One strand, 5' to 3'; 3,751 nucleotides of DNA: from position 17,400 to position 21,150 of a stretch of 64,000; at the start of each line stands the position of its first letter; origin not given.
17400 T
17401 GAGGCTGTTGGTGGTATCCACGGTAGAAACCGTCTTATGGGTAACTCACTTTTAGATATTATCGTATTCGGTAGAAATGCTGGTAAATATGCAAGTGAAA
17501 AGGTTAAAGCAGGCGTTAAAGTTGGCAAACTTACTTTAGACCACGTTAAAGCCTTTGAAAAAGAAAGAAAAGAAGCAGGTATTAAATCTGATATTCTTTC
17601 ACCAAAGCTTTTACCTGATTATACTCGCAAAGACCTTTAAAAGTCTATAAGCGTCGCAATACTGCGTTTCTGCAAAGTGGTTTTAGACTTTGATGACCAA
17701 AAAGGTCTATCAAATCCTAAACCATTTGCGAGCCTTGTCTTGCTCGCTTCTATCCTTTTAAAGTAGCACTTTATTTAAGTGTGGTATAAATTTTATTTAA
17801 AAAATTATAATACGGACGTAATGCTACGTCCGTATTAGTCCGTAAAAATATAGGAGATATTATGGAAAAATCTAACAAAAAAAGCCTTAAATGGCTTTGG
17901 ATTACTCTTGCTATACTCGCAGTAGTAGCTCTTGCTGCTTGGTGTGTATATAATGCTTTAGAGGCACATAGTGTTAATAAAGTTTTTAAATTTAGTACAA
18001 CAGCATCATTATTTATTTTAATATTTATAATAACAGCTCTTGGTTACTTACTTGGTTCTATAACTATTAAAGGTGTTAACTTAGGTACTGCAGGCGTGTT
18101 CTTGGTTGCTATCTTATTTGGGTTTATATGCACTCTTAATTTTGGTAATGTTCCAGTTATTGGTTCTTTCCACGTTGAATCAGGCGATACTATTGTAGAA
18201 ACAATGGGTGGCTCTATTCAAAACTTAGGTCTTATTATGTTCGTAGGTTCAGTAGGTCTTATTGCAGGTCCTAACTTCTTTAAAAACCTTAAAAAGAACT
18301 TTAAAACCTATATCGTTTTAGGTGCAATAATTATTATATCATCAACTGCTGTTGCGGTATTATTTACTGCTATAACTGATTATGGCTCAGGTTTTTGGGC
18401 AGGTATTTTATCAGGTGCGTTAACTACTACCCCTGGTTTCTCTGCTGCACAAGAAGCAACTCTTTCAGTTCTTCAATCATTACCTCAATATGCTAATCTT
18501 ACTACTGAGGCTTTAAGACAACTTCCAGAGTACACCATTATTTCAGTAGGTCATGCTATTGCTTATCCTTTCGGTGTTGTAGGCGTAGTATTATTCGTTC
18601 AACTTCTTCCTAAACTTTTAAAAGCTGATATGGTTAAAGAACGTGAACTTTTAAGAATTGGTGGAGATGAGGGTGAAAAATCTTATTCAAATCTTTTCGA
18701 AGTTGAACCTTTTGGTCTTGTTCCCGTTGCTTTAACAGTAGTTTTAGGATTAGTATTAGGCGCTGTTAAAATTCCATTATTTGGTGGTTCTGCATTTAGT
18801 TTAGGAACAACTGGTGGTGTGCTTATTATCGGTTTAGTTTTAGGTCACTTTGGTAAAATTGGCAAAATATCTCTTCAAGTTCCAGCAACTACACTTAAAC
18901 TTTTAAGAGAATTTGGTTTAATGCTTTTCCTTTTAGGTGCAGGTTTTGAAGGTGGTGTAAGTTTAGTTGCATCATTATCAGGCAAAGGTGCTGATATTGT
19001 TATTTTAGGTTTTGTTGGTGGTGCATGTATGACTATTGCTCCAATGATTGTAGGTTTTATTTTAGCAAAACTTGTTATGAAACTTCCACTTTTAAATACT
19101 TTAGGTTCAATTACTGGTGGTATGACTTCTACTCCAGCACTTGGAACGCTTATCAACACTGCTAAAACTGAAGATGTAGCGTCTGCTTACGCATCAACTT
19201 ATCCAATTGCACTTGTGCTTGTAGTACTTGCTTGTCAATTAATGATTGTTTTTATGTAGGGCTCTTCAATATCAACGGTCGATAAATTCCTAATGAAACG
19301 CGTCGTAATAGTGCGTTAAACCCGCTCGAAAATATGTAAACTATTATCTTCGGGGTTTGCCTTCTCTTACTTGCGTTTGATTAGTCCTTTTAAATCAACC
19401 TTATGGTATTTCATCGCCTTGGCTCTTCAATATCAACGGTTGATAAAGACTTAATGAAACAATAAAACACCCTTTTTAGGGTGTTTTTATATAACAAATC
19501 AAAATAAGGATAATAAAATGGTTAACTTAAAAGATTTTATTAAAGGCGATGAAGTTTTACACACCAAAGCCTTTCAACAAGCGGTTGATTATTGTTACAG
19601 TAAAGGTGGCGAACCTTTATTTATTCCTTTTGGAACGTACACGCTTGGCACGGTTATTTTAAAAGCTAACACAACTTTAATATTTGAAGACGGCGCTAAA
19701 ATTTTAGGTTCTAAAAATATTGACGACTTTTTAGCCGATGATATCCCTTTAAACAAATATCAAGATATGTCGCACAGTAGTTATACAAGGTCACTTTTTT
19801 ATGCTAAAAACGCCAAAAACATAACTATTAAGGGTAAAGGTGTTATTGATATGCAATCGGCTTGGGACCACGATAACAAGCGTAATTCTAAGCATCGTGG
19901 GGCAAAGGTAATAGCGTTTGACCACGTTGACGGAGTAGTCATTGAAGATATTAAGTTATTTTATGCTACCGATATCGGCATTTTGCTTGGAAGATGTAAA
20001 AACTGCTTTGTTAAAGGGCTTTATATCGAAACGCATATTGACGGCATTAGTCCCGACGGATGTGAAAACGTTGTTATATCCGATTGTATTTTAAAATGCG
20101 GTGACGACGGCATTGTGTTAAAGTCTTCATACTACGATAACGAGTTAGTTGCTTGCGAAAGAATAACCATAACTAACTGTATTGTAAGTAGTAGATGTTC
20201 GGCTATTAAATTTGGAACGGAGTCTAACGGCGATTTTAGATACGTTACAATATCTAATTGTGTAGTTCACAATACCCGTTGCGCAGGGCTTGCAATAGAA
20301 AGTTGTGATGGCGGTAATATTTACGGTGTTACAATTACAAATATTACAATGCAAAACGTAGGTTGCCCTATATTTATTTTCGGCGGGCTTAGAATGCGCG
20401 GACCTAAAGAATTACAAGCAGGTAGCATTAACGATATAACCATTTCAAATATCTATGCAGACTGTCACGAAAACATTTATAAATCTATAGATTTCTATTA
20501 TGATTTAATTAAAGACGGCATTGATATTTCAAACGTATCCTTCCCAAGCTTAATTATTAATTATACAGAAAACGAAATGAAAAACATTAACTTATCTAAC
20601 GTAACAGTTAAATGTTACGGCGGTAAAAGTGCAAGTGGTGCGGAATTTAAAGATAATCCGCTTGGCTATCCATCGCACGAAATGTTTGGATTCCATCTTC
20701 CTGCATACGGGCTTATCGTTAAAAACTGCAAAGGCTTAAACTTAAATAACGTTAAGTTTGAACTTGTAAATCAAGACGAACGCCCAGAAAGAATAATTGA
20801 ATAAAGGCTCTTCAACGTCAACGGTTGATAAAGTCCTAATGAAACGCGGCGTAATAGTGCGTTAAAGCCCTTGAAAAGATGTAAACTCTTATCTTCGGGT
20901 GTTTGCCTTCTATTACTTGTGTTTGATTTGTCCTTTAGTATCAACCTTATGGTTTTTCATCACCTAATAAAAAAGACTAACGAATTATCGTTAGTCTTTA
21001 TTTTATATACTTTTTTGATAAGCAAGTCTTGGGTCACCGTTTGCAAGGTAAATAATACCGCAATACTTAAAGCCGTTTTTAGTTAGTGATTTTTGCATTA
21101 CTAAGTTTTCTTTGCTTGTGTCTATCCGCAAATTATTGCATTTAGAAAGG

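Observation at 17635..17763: Family-1 repeat (copies at 17635-17763 and 46226-46350): ~125-nt nested hairpin with helices rewritten between copies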

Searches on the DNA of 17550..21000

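Call 25: search_rna_families(source=window, start=17550, end=21000, threshold=evalue, max_evalue=10, show_alignments=3)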
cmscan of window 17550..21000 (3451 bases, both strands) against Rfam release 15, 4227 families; matches with E-value up to 10: 11.
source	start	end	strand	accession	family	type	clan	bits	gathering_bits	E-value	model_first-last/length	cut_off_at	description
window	19360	19493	+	RF01859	Phe_leader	Cis-reg; leader;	-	31.1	55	0.018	1-125/125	no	Phenylalanine leader peptide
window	19458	19523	-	RF02064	STnc370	Gene; sRNA;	-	27.4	54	1.1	1-71/71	no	Enterobacterial sRNA STnc370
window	20963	21000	-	RF02056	STnc390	Gene; sRNA;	-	25.4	50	0.017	24-60/60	5'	Salmonella sRNA STnc390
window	17815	17908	+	RF02053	STnc430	Gene; sRNA;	-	24.8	47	0.69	1-162/162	no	Enterobacterial sRNA STnc430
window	19439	19499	+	RF02362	Yfr10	Gene; sRNA;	-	23.7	43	2.2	1-78/78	no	Cyanobacterial functional RNA 10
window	19455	19518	-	RF02059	STnc50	Gene; sRNA;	-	21.3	55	2.8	1-84/84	no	Salmonella enterica sRNA STnc40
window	17803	17909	-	RF01456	VrrA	Gene; antisense;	-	20.5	50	2.7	1-140/140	no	Vibrio regulatory RNA of OmpA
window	18320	18412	+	RF01456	VrrA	Gene; antisense;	-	20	50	3.6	1-140/140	no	Vibrio regulatory RNA of OmpA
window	19458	19505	-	RF02067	STnc310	Gene; sRNA;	-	19.6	40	2.5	1-61/61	no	Salmonella enterica sRNA STnc310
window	17755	17847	+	RF00558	L20_leader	Cis-reg; leader;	-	18.6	58.7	2.8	1-127/127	no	Ribosomal protein L20 leader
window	19968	20007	+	RF02931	Bacilli-1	Gene; sRNA;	-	17.4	55.6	1.7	1-65/65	no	Bacilli-1 RNA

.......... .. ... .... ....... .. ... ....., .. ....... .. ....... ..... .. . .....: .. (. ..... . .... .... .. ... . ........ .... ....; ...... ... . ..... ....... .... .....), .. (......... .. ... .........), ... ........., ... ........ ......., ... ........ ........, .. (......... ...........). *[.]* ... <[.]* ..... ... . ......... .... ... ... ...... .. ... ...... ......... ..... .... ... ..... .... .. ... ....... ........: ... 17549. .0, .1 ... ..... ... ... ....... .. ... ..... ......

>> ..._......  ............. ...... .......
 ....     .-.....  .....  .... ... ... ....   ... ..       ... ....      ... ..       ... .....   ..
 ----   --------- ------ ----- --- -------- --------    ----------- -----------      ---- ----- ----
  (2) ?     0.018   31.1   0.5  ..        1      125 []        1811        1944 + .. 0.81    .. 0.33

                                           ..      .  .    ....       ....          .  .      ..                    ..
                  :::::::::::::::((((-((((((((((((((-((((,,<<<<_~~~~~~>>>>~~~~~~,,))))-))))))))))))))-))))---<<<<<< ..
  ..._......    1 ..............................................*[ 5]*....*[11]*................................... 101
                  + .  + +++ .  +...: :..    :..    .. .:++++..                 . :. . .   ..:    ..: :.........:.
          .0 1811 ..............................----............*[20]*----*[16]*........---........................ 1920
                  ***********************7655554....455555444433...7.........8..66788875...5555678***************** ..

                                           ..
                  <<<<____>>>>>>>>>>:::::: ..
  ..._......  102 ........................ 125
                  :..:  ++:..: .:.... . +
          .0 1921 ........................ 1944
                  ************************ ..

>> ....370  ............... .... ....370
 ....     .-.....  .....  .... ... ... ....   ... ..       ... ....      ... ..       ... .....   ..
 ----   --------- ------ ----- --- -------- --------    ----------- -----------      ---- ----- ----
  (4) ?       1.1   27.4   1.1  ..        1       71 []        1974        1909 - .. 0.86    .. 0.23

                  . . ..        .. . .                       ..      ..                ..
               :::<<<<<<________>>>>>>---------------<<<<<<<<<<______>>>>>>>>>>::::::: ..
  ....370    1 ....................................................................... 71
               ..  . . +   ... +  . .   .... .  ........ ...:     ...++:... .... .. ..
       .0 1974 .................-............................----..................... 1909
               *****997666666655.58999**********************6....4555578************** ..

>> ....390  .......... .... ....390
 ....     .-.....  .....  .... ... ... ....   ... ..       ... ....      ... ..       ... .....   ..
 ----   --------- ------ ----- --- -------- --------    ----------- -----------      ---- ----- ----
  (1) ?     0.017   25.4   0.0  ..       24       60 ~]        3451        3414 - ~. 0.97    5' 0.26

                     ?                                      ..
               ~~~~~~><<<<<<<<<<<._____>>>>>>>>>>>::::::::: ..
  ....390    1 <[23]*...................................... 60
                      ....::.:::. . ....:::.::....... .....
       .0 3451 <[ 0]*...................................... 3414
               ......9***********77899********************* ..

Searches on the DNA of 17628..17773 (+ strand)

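Call 19: build_rna_model(alignment_id=A2, structure=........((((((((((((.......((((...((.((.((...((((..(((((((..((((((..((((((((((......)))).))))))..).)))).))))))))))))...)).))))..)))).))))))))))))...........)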
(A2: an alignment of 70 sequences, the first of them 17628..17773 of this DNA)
Model R1 built from alignment A2 (70 sequences, 156 columns); structure: as given.
model positions 145; base pairs 49; branch points 0; effective number of sequences 2.93; information 0.59 bits per position. Calibrated on 0.2 Mb of random sequence (short: E-values are rough).
structure used (alignment columns):
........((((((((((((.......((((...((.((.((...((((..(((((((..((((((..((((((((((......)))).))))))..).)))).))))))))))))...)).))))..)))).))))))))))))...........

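Call 20: search_with_rna_model(model_id=R1, source=window, max_evalue=10, show_alignments=6)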
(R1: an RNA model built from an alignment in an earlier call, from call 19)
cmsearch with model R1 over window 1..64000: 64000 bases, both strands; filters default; matches with E-value up to 10: 6.
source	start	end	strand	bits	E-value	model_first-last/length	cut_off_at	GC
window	46218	46361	+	143.8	1.2e-32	1-145/145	no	0.36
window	17628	17773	+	132.1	8.8e-30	1-145/145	no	0.38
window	19277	19400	+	42.9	8.9e-08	1-145/145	no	0.39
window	27178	27301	+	39.8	5.2e-07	1-145/145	no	0.38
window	20823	20946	+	34.8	8.9e-06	1-145/145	no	0.39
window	47844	47915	+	12.8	2.4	1-145/145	no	0.31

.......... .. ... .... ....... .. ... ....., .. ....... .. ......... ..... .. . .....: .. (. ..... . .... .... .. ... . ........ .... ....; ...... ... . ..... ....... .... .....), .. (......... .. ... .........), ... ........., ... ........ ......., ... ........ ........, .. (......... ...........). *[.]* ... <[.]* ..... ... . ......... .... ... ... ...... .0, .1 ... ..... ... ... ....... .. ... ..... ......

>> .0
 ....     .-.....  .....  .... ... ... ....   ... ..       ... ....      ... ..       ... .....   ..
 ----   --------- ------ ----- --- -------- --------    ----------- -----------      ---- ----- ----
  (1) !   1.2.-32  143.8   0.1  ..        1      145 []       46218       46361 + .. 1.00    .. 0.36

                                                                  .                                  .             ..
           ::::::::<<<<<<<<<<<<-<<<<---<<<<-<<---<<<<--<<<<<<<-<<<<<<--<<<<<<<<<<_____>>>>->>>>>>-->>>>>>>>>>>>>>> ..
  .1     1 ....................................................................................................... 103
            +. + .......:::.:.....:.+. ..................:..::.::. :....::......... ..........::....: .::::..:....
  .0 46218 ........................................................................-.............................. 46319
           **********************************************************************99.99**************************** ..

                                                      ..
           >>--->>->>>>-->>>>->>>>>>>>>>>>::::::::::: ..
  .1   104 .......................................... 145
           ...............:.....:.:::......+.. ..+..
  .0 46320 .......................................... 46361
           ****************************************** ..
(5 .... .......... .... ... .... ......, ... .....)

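Call 22: search_with_rna_model(model_id=R1, sources=[L001, L002, L003, L004, L005, L006, L007, L008, L009, L010, L011, L012, L013, L014, L015, L016, L017, L018, L019, L020, L021, L022, L023, L024, L025, L026, L027, L028, L029, L030, L031, L032, L033, L034, L035, L036, L037, L038, L039, L040, L041, L042, L043, L044, L045, L046, L047, L048, L049, L050, L051, L052, L053, L054, L055, L056, L057, L058, L059, L060, L061, L062, L063, L064, L065, L066, L067, L068], max_evalue=0.001, make_alignment=true)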
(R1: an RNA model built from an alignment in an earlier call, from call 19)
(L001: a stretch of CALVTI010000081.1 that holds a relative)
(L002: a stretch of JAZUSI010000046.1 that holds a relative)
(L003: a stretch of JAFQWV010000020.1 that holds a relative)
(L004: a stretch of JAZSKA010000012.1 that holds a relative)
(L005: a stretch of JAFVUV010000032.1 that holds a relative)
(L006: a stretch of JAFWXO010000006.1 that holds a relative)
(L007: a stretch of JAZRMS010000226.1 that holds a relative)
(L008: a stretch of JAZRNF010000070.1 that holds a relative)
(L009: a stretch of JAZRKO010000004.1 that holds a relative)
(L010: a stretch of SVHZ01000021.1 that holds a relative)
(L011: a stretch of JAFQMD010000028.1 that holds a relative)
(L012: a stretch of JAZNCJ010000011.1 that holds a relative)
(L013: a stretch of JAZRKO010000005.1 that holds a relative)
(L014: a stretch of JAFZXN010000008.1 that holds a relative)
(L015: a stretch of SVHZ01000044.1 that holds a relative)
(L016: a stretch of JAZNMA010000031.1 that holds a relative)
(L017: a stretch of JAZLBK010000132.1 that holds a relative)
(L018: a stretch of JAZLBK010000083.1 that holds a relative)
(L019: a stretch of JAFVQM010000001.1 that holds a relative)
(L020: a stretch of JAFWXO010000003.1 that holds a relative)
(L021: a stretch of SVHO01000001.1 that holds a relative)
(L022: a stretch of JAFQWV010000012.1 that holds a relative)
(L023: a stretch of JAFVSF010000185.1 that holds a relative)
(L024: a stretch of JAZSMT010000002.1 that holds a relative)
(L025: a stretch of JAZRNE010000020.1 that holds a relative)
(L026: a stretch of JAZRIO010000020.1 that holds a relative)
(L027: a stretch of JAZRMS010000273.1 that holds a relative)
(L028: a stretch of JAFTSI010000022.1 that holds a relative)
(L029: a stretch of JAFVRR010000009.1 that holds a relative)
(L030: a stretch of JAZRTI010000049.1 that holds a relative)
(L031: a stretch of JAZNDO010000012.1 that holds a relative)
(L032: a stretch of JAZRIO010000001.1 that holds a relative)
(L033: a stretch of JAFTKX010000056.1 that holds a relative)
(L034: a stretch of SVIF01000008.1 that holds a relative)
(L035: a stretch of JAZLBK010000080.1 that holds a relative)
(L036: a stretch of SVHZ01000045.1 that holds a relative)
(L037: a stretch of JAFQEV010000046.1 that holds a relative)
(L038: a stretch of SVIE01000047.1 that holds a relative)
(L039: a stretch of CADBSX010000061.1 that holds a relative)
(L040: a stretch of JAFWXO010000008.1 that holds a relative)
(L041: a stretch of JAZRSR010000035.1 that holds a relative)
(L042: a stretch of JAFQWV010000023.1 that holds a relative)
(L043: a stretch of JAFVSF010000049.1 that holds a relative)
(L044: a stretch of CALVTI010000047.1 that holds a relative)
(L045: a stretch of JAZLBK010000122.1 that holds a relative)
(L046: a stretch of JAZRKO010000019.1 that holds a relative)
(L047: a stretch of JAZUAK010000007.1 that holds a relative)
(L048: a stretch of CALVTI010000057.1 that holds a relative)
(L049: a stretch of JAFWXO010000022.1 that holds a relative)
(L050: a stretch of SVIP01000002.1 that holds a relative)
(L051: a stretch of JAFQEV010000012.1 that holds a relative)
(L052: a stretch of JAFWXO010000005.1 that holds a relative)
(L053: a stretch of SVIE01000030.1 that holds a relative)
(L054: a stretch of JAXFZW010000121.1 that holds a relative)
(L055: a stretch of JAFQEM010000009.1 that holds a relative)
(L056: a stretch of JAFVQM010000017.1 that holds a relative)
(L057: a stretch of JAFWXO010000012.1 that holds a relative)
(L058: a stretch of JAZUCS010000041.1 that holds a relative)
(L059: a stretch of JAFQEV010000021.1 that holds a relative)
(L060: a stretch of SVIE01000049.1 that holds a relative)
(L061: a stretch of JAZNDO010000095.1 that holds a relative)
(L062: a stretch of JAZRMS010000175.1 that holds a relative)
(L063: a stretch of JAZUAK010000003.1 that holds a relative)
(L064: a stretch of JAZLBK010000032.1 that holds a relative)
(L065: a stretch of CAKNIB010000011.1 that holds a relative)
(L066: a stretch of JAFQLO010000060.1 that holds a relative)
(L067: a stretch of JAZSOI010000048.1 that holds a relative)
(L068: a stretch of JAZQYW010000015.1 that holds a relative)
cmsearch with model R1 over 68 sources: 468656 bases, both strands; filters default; matches with E-value up to 0.001: 91.
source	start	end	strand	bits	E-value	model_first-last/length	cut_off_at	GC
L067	3063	3206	+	149.3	3.6e-33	1-145/145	no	0.39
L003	42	187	-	145.7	2.9e-32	1-145/145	no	0.38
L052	2987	3130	-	145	4.2e-32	1-145/145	no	0.39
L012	2037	2180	-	143.3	1.1e-31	1-145/145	no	0.4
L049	117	260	-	142.4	1.9e-31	1-145/145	no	0.4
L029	4544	4687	-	141.8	2.6e-31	1-145/145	no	0.37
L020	4705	4848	+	141.5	3e-31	1-145/145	no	0.4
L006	3804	3946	-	140.4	5.8e-31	1-145/145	no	0.43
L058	3765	3909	+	139.5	9.8e-31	1-145/145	no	0.35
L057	1116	1259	-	139.2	1.1e-30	1-145/145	no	0.42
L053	5127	5271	-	138.9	1.3e-30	1-145/145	no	0.39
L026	4453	4596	+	138.9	1.3e-30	1-145/145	no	0.36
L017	3211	3354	+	138.8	1.4e-30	1-145/145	no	0.4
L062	3278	3421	+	138.4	1.8e-30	1-145/145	no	0.39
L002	1615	1758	-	138.2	2e-30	1-145/145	no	0.39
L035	7060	7204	+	137.3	3.3e-30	1-145/145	no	0.42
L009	1326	1470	-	136.4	5.6e-30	1-145/145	no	0.45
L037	64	207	-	136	6.8e-30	1-145/145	no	0.44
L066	1619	1762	+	136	6.8e-30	1-145/145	no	0.44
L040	522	665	-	135.8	8.1e-30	1-145/145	no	0.43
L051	585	730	-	134.7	1.4e-29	1-145/145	no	0.43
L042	1051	1196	-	134.6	1.6e-29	1-145/145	no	0.42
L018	7238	7382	+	134.6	1.6e-29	1-145/145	no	0.4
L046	5185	5329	+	134.4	1.8e-29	1-145/145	no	0.45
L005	6529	6671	+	133.6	2.7e-29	1-145/145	no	0.37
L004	6283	6426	+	133.3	3.3e-29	1-145/145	no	0.44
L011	153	298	+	132.3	5.7e-29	1-145/145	no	0.32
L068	120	256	-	132.1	6.3e-29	1-145/145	no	0.39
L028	4369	4511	+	131.7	8.1e-29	1-145/145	no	0.36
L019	7107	7252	-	131.3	1e-28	1-145/145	no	0.4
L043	52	198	+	130.1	2e-28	1-145/145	no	0.41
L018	307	451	+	129.5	2.8e-28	1-145/145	no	0.41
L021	4730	4873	+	129.3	3.1e-28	1-145/145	no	0.34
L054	4300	4443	+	129.1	3.6e-28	1-145/145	no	0.43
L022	3746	3891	-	128.7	4.5e-28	1-145/145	no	0.42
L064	5331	5476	-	128.6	4.6e-28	1-145/145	no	0.42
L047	5306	5451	+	127.9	7.1e-28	1-145/145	no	0.38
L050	2255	2398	-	127.6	8.3e-28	1-145/145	no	0.4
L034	7502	7645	+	127.5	8.5e-28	1-145/145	no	0.44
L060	4254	4396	-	127.4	9.1e-28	1-145/145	no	0.43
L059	238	382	-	126.9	1.3e-27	1-145/145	no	0.43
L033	1504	1649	+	125.6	2.5e-27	1-145/145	no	0.42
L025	7405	7549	-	125.5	2.8e-27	1-145/145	no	0.39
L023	1555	1701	+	125.1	3.3e-27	1-145/145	no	0.41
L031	4790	4936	-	125.1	3.5e-27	1-145/145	no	0.45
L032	718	860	-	124.3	5.4e-27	1-145/145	no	0.42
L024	1997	2142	-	123.5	8.5e-27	1-145/145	no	0.43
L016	345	488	+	123.4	8.9e-27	1-145/145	no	0.4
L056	2697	2842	+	122.1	1.9e-26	1-145/145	no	0.46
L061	1892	2037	+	121.2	3.2e-26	1-145/145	no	0.47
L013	7787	7932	-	120.2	5.6e-26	1-145/145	no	0.47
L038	4801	4944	-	119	1.1e-25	1-145/145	no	0.41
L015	217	354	+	118.7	1.3e-25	1-145/145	no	0.43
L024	5863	6007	-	118.7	1.3e-25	1-145/145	no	0.43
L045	1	129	-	117.8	2.1e-25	1-129/145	3'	0.42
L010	1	127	-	117.2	3e-25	1-129/145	3'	0.37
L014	3650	3766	+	116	6.2e-25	13-130/145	no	0.5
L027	4188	4331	-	114.2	1.6e-24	1-145/145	no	0.44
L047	3974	4113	+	114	1.9e-24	1-145/145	no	0.4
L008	2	144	-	112.6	4.2e-24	1-145/145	no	0.37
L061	6220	6365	+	112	5.7e-24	1-145/145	no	0.43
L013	4978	5123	-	110.3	1.5e-23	1-145/145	no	0.42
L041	173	312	-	109.8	2e-23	1-145/145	no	0.4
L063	7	153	-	107.9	6e-23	1-145/145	no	0.37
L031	2567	2712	-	106.7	1.2e-22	1-145/145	no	0.39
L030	4138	4256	+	105.3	2.6e-22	12-131/145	no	0.52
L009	5554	5697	-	104.5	4.2e-22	1-145/145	no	0.39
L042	4913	5058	-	103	9.8e-22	1-145/145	no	0.4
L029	7615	7758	-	102.9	1e-21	1-145/145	no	0.39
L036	80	206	+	102.7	1.2e-21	1-145/145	no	0.35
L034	7348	7492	+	102.7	1.2e-21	1-145/145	no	0.4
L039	98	242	-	98.6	1.2e-20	1-145/145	no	0.5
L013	489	632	-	96.9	3.2e-20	1-145/145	no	0.36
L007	1549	1674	-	95.8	6e-20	19-145/145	5'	0.47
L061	2039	2185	+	94.6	1.1e-19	1-145/145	no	0.43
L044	2437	2584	+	94.5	1.2e-19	1-145/145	no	0.53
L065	287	432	-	93.4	2.2e-19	1-145/145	no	0.41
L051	5180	5323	-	91.8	5.7e-19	1-145/145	no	0.37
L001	3826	3973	-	90.3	1.3e-18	1-145/145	no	0.53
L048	1947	2094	-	88.4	3.8e-18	1-145/145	no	0.57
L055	6059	6162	-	85.6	1.9e-17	20-123/145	no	0.41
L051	4917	5062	-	85.1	2.6e-17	1-145/145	no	0.49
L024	910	1054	-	84.7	3.3e-17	1-145/145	no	0.48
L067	6294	6445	+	79.2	7.3e-16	1-145/145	no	0.45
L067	3222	3298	+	78.4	1.2e-15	34-111/145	no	0.44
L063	7728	7872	-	74.6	9.9e-15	1-145/145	no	0.39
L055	5935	6040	-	49.8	1.3e-08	19-124/145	no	0.4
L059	4895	4985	-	49.7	1.3e-08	55-145/145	5'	0.4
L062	3803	3928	+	40.9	2.1e-06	1-145/145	no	0.44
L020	7453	7596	+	35.1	5.4e-05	1-145/145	no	0.42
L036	1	53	+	30.1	0.00096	46-100/145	no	0.36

Alignment A3: 91 matches aligned to the model, 165 columns, each read 5' to 3' on its own strand. Consensus structure (alignment columns), stored with it:
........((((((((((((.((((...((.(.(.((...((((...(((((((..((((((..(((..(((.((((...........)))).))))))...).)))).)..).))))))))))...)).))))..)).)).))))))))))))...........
